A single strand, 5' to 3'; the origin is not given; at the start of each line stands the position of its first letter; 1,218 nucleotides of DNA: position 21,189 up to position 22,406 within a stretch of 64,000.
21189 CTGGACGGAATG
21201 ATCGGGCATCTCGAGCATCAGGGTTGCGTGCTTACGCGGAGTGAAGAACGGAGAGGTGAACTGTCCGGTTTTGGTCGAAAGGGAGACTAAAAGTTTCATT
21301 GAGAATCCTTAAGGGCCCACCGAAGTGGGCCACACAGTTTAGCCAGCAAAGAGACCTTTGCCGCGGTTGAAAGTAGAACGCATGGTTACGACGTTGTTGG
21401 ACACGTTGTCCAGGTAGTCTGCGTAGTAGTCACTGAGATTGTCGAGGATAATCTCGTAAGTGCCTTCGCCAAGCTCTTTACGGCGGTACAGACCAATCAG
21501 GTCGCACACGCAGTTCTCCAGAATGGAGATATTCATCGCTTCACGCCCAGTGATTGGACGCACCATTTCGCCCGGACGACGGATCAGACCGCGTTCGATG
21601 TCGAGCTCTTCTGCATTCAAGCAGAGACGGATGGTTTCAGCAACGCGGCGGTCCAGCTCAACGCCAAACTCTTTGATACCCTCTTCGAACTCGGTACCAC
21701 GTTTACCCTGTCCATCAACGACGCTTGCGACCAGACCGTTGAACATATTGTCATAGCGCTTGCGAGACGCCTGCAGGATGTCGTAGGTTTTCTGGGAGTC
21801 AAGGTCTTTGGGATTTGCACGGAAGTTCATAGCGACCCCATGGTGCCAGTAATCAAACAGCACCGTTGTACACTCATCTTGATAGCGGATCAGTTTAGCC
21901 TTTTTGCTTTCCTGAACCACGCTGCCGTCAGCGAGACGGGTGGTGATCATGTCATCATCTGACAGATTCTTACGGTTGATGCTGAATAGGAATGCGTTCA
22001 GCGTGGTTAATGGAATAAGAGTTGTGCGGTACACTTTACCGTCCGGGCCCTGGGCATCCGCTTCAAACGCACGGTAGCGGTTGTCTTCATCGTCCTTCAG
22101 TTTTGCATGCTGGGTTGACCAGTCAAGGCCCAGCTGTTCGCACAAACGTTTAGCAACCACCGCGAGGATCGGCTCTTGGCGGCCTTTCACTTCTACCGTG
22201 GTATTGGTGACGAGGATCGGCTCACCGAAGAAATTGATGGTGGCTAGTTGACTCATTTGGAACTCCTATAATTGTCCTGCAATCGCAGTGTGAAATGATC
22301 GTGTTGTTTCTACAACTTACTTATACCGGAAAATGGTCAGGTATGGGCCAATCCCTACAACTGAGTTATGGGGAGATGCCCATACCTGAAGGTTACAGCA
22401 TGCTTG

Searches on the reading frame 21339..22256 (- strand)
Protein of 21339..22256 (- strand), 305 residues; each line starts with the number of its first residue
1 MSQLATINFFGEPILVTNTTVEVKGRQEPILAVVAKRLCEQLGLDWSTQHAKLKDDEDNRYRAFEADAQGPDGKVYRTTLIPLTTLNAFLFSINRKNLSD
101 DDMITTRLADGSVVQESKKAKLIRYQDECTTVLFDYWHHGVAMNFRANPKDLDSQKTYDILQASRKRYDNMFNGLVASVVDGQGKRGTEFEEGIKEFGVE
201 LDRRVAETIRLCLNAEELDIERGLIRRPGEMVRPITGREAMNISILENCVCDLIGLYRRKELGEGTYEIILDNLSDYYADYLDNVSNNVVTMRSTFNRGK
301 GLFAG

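Call 74: search_protein_families(library=pfam, max_evalue=0.001, proteins=[window:21339-22256:-])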
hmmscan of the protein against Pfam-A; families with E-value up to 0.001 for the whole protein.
window:21339-22256:- (305 aa): 1 family
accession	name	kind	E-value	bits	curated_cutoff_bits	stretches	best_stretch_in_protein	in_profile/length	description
PF10547.14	P22_AR_N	-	1.8e-21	76.9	30.7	2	22-99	14-87/115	P22_AR N-terminal domain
